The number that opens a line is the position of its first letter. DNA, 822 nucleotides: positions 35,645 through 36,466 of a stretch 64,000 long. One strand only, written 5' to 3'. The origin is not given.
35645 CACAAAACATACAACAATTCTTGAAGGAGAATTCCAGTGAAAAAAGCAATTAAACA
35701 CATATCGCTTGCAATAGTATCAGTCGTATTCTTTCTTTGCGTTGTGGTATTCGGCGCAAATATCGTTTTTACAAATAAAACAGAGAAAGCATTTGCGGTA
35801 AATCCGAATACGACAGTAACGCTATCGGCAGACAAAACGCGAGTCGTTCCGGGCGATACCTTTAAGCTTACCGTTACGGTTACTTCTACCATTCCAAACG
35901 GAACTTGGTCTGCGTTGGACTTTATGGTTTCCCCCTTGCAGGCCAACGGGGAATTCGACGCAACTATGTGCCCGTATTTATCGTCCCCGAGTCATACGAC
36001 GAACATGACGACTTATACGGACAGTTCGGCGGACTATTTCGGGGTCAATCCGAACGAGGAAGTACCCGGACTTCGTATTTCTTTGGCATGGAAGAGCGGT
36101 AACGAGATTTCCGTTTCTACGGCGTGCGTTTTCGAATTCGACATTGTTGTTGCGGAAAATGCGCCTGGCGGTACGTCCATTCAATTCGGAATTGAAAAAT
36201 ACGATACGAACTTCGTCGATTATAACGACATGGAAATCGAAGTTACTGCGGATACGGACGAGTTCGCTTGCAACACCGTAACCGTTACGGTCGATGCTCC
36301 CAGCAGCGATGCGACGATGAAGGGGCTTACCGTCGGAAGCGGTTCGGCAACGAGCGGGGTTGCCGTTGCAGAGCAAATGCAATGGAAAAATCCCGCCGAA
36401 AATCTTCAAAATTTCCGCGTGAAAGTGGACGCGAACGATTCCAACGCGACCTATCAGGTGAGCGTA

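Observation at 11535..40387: A 29-kb three-gene operon that looks like a self-contained cohesin-dockerin surface assembly built around a 7,132-aa protein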

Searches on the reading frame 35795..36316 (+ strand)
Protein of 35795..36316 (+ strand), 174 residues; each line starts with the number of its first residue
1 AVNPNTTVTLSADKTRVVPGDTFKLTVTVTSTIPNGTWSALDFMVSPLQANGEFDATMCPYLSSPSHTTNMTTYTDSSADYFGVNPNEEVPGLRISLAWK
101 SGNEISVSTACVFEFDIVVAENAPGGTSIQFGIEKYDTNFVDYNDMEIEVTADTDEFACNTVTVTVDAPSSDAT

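Call 9: search_protein_families(library=pfam, proteins=[window:35795-36316:+], max_evalue=10)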
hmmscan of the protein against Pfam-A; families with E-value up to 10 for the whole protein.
seq(174 aa): 2 families
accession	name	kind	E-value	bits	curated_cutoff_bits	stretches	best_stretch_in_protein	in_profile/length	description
PF13584.12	BatD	-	0.025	15.7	24.1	1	11-57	2-36/92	BatD DUF11 like domain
PF00963.24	Cohesin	-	0.041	14.5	24.1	1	8-130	1-113/139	Cohesin domain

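Call 11: search_solved_structures(query=window:35795-36316:+, max_evalue=10, show_alignments=2)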
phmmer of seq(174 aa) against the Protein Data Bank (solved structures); distinct sequences matched with E-value up to 10: 0.

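Call 21: search_solved_structures(query=A2, max_evalue=10, show_alignments=3)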
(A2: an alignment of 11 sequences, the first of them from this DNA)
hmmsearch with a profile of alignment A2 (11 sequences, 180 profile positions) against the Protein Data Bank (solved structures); distinct sequences matched with E-value up to 10: 1.
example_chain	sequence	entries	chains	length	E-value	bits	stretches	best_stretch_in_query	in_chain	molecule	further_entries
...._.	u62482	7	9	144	0.52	13.7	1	111-167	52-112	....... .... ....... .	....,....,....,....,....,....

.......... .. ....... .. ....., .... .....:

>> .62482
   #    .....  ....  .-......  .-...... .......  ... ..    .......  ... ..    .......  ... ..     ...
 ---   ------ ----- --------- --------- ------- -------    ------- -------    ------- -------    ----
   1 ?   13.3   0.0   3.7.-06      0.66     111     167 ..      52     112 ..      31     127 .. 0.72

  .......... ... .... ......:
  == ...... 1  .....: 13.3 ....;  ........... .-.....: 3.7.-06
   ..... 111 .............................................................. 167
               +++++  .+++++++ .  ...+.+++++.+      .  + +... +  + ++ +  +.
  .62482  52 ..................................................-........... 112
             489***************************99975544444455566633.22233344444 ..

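Call 27: search_protein_representatives(alignment_id=A2)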
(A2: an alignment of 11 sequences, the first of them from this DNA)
Query: 11 sequences, 180 profile positions. Proteins with E-value up to 0.001 (for the whole library): 74; up to 1e-10: 36; up to 1e-30: 4. The best 74 are listed.
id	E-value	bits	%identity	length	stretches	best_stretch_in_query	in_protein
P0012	2.4e-52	194.0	-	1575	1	1-180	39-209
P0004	9.9e-52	192.0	-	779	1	1-180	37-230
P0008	2.0e-40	155.2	-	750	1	1-180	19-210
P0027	1.8e-35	139.0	-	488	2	26-180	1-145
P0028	5.8e-22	95.0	-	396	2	7-143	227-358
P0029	1.3e-19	87.4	-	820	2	1-180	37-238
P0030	2.7e-19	86.3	-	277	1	5-179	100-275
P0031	9.4e-19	84.5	-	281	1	8-179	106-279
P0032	2.8e-18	83.0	-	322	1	8-179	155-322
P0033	1.1e-17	81.1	-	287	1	4-179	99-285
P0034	4.1e-17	79.2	-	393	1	6-170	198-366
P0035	4.8e-17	79.0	-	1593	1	1-164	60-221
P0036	5.9e-17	78.7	-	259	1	8-180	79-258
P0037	1.9e-16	77.0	-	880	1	2-180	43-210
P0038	2.1e-16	76.9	-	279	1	4-180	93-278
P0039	3.0e-16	76.4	-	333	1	5-164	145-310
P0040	3.4e-16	76.2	-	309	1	5-178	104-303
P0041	5.4e-15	72.3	-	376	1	6-171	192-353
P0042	1.2e-14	71.1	-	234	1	1-163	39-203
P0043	1.8e-14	70.6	-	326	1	8-180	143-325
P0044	2.0e-14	70.4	-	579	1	6-162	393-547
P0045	1.1e-13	68.0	-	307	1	8-162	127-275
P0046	1.4e-13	67.7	-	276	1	6-163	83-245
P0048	1.9e-13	67.2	-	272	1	8-168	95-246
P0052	7.0e-13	65.4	-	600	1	1-173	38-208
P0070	1.0e-07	48.6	-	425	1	2-176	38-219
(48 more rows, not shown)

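Call 28: search_protein_families(library=pfam, proteins=[P0028, P0029, P0030, P0031, P0032, P0033, P0034, P0036, P0037, P0038], max_evalue=0.1)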
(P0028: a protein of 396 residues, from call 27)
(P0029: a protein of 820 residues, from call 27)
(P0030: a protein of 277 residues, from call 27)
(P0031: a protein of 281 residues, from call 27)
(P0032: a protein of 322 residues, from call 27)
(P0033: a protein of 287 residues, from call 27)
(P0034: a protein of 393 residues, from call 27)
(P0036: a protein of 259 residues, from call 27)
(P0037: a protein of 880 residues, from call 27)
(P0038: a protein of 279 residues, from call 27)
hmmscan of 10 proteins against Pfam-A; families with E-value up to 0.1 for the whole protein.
P0028 (396 aa): 0 families

P0029 (820 aa): 3 families
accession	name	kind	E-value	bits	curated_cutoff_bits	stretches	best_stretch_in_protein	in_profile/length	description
PF12733.13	Cadherin-like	-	0.0011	19.8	24.2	2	391-497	8-86/89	Cadherin-like beta sandwich domain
PF00404.24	Dockerin_1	-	0.0039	17.8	22.9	1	746-800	1-54/57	Dockerin type I domain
PF13473.12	Cupredoxin_1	-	0.056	13.9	27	0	25-81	6-62/104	Cupredoxin-like domain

P0030 (277 aa): 7 families
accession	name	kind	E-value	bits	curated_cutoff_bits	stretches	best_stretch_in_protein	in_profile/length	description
PF01034.25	Syndecan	-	0.005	17.2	25.2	1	4-36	5-39/64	Syndecan domain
PF19134.6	DUF5817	-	0.0089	16.4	31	1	61-93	6-34/57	Domain of unknown function (DUF5817)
PF11857.13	DUF3377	-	0.013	15.9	26.5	1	4-35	26-56/72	Domain of unknown function (DUF3377)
PF13584.12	BatD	-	0.037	15.1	24.1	0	106-134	2-27/92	BatD DUF11 like domain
PF14610.12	Psg1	-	0.07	13.3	30.1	0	3-28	152-177/186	Ykl077w/Psg1 (Pma1 Stabilization in Golgi)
PF14803.11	Zn_ribbon_Nudix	-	0.08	13.3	25.6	0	53-67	17-31/34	Nudix N-terminal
PF24050.1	T4_Cef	-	0.087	13.1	27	0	32-56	24-47/67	Phage T4 Cef protein family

P0031 (281 aa): 1 family
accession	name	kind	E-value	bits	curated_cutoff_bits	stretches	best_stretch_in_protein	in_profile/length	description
PF13584.12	BatD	-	0.024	15.7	24.1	0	109-133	2-26/92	BatD DUF11 like domain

P0032 (322 aa): 4 families
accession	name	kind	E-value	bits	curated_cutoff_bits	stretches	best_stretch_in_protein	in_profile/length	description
PF11857.13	DUF3377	-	0.0063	16.9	26.5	1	4-34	25-55/72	Domain of unknown function (DUF3377)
PF13584.12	BatD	-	0.031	15.3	24.1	0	158-181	2-25/92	BatD DUF11 like domain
PF15102.11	TMEM154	-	0.031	14.5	30.3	1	3-42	59-104/153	TMEM154 protein family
PF23324.1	DUF7086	-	0.098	13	27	0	83-144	13-73/134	Domain of unknown function (DUF7086)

P0033 (287 aa): 0 families

P0034 (393 aa): 1 family
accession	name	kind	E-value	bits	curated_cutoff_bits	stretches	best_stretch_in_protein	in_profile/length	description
PF20120.5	DUF6510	-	0.07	13.5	26.4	1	153-185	20-52/86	Family of unknown function (DUF6510)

P0036 (259 aa): 3 families
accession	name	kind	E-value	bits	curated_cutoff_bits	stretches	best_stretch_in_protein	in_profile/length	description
PF13584.12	BatD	-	0.019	16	24.1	0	82-145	2-66/92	BatD DUF11 like domain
PF23591.1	CILP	-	0.095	13.2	27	0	206-238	33-65/90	Cartilage intermediate layer protein 1-like domain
PF20377.3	DUF6672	-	0.097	12.9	24.3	0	4-28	5-29/152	Family of unknown function (DUF6672)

P0037 (880 aa): 3 families
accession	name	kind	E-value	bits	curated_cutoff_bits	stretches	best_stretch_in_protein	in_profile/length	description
PF12733.13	Cadherin-like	-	1.4e-28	99.6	24.2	4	657-750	10-89/89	Cadherin-like beta sandwich domain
PF22211.2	Tsi3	-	0.012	16.5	26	1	697-755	26-84/111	Type six secretion immunity 3 domain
PF20012.4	GAP1-N1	-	0.082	13.7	27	0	682-731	49-97/101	GTPase-associated protein 1, N-terminal domain type 1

P0038 (279 aa): 1 family
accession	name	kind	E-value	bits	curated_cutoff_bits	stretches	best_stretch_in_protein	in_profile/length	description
PF25184.1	YxzE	-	0.014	16.8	40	1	11-77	5-59/65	YxzE-like putative bacteriocin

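Call 29: search_protein_families(library=pfam, proteins=[P0039, P0040, P0041, P0042, P0043, P0044, P0045, P0046, P0048, P0052], max_evalue=0.1)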
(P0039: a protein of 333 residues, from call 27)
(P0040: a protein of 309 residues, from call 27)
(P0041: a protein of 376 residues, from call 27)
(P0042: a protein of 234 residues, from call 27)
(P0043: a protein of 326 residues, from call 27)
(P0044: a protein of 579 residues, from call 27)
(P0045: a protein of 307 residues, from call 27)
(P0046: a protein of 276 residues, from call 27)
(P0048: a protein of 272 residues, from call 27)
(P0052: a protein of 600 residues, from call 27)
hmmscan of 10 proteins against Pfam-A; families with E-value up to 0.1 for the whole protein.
P0039 (333 aa): 2 families
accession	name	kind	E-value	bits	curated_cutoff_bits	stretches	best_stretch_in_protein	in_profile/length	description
PF13584.12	BatD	-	0.0042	18.1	24.1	1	151-197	2-30/92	BatD DUF11 like domain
PF00963.24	Cohesin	-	0.093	13.4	24.1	0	149-270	2-109/139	Cohesin domain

P0040 (309 aa): 4 families
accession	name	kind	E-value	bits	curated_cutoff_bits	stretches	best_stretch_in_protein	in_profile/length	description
PF11857.13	DUF3377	-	0.0017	18.7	26.5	1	3-33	24-54/72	Domain of unknown function (DUF3377)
PF15102.11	TMEM154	-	0.0035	17.6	30.3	1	3-61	59-117/153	TMEM154 protein family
PF13584.12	BatD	-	0.025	15.6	24.1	1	110-167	2-40/92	BatD DUF11 like domain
PF00963.24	Cohesin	-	0.072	13.7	24.1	0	108-134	2-28/139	Cohesin domain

P0041 (376 aa): 3 families
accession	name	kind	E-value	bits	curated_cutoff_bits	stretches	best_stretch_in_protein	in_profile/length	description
PF12211.13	LMWSLP_N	-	0.0091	16.1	27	1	241-296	113-168/262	Low molecular weight S layer protein N terminal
PF19134.6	DUF5817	-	0.0095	16.3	31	1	106-141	6-38/57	Domain of unknown function (DUF5817)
PF24555.1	CC4_CEP85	-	0.038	14.8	27.3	0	89-133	9-53/85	Centrosomal protein of 85 kDa-like, CC4 coiled-coil domain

P0042 (234 aa): 2 families
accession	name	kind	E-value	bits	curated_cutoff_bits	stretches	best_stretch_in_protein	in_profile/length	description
PF11614.14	FixG_C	-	0.025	15.2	25.6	1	26-69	59-103/119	IG-like fold at C-terminal of FixG, putative oxidoreductase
PF00394.28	Cu-oxidase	-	0.04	14.5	21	1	41-78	96-133/157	Multicopper oxidase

P0043 (326 aa): 5 families
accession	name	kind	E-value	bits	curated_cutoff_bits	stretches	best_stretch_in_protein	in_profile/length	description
PF13584.12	BatD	-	0.011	16.8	24.1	1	146-227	2-49/92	BatD DUF11 like domain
PF08999.15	SP_C-Propep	-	0.023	14.9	25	1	9-45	37-73/96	Surfactant protein C, N terminal propeptide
PF25184.1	YxzE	-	0.034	15.6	40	0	12-61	3-51/65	YxzE-like putative bacteriocin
PF06103.16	DUF948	-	0.059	14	37.2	0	11-38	4-31/89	Bacterial protein of unknown function (DUF948)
PF07760.16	DUF1616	-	0.059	13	31.6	1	4-49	149-192/307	Protein of unknown function (DUF1616)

P0044 (579 aa): 4 families
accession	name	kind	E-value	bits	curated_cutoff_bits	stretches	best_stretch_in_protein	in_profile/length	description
PF19078.6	Big_12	-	0.00092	19.8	27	1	394-477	6-85/102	Bacterial Ig-like domain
PF10541.14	KASH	-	0.023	15.4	23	1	6-44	4-42/58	Nuclear envelope localisation domain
PF22544.2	HYDIN_VesB_CFA65-like_Ig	-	0.07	13.8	25.5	0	392-422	46-76/100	HYDIN/CFA65/VesB-like, Ig-like domain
PF15780.11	ASH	-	0.084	13.5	27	0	386-429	44-87/98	Abnormal spindle-like microcephaly-assoc'd, ASPM-SPD-2-Hydin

P0045 (307 aa): 1 family
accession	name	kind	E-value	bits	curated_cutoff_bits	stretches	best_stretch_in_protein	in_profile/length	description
PF13584.12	BatD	-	0.00084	20.4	24.1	1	130-185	2-48/92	BatD DUF11 like domain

P0046 (276 aa): 5 families
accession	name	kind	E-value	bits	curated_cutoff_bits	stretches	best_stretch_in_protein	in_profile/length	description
PF13584.12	BatD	-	0.0039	18.2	24.1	1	88-112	2-26/92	BatD DUF11 like domain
PF19078.6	Big_12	-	0.0087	16.7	27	1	81-146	3-68/102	Bacterial Ig-like domain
PF00963.24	Cohesin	-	0.014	16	24.1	0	85-213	1-106/139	Cohesin domain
PF17961.7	Big_8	-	0.019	15.5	22.9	0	79-111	6-38/103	Bacterial Ig domain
PF07703.20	A2M_BRD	-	0.044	14.5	22.7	0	85-146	1-71/140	Alpha-2-macroglobulin bait region domain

P0048 (272 aa): 3 families
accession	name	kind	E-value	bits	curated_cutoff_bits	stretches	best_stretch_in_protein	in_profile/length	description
PF14851.11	FAM176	-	0.00089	19.5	31.5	1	10-103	26-118/152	FAM176 family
PF22807.2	TrAA12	-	0.066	11.9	30.9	1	41-82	383-424/463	TrAA12-like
PF22251.1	PFF1_TM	-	0.075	13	32.3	0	26-91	124-205/300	Vacuolar membrane protease, transmembrane domain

P0052 (600 aa): 3 families
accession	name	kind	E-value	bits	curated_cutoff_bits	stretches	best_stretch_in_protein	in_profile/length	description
PF12733.13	Cadherin-like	-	3.9e-05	24.4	24.2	1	255-328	31-87/89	Cadherin-like beta sandwich domain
PF24249.1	DUF7452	-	0.087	13.6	28.2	1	278-326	8-55/118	Domain of unknown function (DUF7452)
PF08773.16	CathepsinC_exc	-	0.09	13.5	27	0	95-129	40-74/121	Cathepsin C exclusion domain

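Call 35: search_solved_structures(query=A3, max_evalue=10, show_alignments=2)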
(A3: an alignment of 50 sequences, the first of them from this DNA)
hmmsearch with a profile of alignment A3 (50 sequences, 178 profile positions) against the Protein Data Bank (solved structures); distinct sequences matched with E-value up to 10: 2.
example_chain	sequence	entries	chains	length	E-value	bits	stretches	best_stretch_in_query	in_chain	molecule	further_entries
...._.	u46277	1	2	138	0.44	13.9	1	73-151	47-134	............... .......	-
3shs_A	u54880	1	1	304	0.45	13.9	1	7-91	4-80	Hoc head outer capsid protein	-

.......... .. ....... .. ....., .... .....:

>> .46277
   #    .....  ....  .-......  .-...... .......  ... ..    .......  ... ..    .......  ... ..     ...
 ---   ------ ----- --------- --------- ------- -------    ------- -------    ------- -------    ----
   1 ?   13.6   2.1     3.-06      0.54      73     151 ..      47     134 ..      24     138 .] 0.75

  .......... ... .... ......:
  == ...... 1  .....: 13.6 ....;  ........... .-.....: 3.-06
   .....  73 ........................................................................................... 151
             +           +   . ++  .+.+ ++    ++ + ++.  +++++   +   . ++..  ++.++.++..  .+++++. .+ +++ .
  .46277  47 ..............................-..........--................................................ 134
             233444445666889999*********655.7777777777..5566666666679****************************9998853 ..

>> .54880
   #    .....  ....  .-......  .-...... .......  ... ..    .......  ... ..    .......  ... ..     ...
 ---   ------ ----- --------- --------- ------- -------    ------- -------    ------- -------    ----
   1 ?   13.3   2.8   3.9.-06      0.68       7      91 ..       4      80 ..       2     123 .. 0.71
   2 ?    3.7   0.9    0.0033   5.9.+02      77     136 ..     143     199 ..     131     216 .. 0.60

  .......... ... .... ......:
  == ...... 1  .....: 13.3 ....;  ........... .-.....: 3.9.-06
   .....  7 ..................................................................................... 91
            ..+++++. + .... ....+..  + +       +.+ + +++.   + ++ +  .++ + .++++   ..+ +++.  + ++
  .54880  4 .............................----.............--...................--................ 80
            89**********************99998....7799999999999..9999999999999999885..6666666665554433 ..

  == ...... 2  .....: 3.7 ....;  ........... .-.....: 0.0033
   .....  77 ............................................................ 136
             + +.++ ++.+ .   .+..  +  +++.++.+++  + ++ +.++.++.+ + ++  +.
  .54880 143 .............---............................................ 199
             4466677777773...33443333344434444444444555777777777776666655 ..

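Call 41: predict_structure(alignment_id=A3)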
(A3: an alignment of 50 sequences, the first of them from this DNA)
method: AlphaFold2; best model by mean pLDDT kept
length: 170 residues; sequences in the alignment: 50
mean_pLDDT: 96.6   pTM: 0.91
mean pLDDT of the five models: 96.6, 96.5, 96.5, 96.5, 96.1
residues with pLDDT >= 90: 160; 70-90: 9; 50-70: 1; < 50: 0
segments of 3 or more residues with pLDDT < 50: none
pLDDT, mean of each block of 10 residues (from residue 1): 91 98 99 96 98 97 98 97 97 97 95 98 98 98 93 97 95
secondary structure, 60 per line:
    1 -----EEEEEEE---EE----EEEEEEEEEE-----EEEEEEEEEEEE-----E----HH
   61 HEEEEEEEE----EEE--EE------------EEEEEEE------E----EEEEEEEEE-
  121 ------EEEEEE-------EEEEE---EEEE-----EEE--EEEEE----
elements in order: E6-12 E22-31 E37-48 E62-69 E74-76 E93-99 E111-119 E127-132 E140-144 E148-151 E157-159 E162-166

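Call 43: fold_search(model_id=the predicted structure, library=pdb)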
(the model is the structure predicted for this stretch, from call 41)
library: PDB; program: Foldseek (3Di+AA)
matches with E <= 10: 1808; with E <= 0.001: 86
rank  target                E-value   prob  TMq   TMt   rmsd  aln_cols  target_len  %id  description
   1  5lxv_C                5.3e-07  1.00  0.54  0.53   5.1       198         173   17  Crystal structure of Ruminococcus flavefaciens scaffoldin C cohesin in complex with a dockerin from an uncharacterized (released 2016-10-19)
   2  5lxv_A                8.2e-07  1.00  0.56  0.56   8.3       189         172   15  Crystal structure of Ruminococcus flavefaciens scaffoldin C cohesin in complex with a dockerin from an uncharacterized (released 2016-10-19)
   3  6kgf_C                1.6e-06  1.00  0.48  0.54   6.6       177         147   17  Crystal structure of CaDoc0917(R16D)-CaCohA2 complex at pH 8.2 (released 2020-07-08)
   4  6kgc_A                2.5e-06  1.00  0.59  0.68   3.7       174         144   14  Crystal structure of CaDoc0917(R49D)-CaCohA2 complex at pH 5.4 (released 2020-07-08)
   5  6kgd_A                2.7e-06  1.00  0.53  0.60   6.3       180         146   14  Crystal structure of CaDoc0917(R49D)-CaCohA2 complex at pH 8.0 (released 2020-07-08)
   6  6kge_A                2.8e-06  1.00  0.60  0.71   3.6       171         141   15  Crystal structure of CaDoc0917(R16D)-CaCohA2 complex at pH 5.5 (released 2020-07-08)
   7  3kcp_A                5.4e-06  1.00  0.60  0.36   3.7       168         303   21  Crystal structure of interacting Clostridium thermocellum multimodular components (released 2010-02-09)
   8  6kgf_A                5.4e-06  1.00  0.55  0.64   4.2       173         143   16  Crystal structure of CaDoc0917(R16D)-CaCohA2 complex at pH 8.2 (released 2020-07-08)
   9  2y3n_A                6.3e-06  1.00  0.57  0.56   7.7       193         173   14  Type II cohesin-dockerin domain from Bacteroides cellolosolvens (released 2012-01-11)
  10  2vo8                  6.7e-06  1.00  0.61  0.74   3.5       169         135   13  Cohesin module from Clostridium perfringens ATCC13124 family 33 glycoside hydrolase. (released 2008-09-02)
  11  1g1k_A                9.3e-06  1.00  0.59  0.68   3.6       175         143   12  COHESIN MODULE FROM THE CELLULOSOME OF CLOSTRIDIUM CELLULOLYTICUM (released 2000-11-22)
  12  9ifr                  1.2e-05  1.00  0.53  0.69   4.9       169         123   17  CLIPPER domain from the Gram-negative fibrillar adhesin "B9T28_05395 (released 2025-11-26)
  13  4fl4_I                1.4e-05  1.00  0.60  0.35   3.4       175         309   17  Scaffoldin conformation and dynamics revealed by a ternary complex from the Clostridium thermocellum cellulosome (released 2012-06-27)
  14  2vn5_C                1.9e-05  1.00  0.61  0.69   3.5       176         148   11  The Clostridium cellulolyticum dockerin displays a dual binding mode for its cohesin partner (released 2008-05-20)
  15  6kg8_MODEL_1_A        1.9e-05  1.00  0.53  0.57   4.8       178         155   17  Solution structure of CaCohA2 from Clostridium acetobutylicum (released 2020-07-08)
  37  4n2o_C                1.5e-04  1.00  0.56  0.51   7.0       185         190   17  Structure of a novel autonomous cohesin protein from Ruminococcus flavefaciens (released 2013-12-18)
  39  4n2o_G                1.7e-04  1.00  0.55  0.50   7.0       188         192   17  Structure of a novel autonomous cohesin protein from Ruminococcus flavefaciens (released 2013-12-18)
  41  4n2o_E                1.8e-04  1.00  0.56  0.51   7.0       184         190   17  Structure of a novel autonomous cohesin protein from Ruminococcus flavefaciens (released 2013-12-18)
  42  4n2o_A                1.9e-04  1.00  0.55  0.49   7.1       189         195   17  Structure of a novel autonomous cohesin protein from Ruminococcus flavefaciens (released 2013-12-18)
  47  2zf9_A                2.3e-04  1.00  0.55  0.51   5.3       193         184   10  Crystal structure of a type III cohesin module from the cellulosomal ScaE cell-surface anchoring scaffoldin of Ruminoc (released 2008-12-30)
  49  4n2o_B                2.6e-04  1.00  0.55  0.50   7.0       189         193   18  Structure of a novel autonomous cohesin protein from Ruminococcus flavefaciens (released 2013-12-18)
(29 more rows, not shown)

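Call 87: find_encoding_contigs(protein=P0039, flank=10000, max_places=3)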
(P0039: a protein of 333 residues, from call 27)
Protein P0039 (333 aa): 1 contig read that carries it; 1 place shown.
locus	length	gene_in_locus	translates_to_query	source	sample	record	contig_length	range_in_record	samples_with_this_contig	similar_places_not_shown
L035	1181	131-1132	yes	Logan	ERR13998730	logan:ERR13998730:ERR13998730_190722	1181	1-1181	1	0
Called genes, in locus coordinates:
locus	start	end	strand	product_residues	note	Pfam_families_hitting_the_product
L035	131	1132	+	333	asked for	-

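Call 88: find_encoding_contigs(protein=P0070, flank=10000, max_places=3)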
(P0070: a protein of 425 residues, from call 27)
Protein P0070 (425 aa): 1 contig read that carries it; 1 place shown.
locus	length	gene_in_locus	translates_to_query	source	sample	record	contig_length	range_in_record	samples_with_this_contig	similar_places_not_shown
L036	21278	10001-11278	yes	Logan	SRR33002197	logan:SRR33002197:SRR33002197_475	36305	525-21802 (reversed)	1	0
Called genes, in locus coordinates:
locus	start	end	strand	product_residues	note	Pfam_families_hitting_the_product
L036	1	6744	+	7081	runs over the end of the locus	?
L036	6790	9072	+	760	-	PF12733:Cadherin-like (weak)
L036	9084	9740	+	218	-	-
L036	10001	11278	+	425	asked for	PF00404:Dockerin_1 (weak)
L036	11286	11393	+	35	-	-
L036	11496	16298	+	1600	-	PF12733:Cadherin-like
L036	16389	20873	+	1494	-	PF13306:LRR_5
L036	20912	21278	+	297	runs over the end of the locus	?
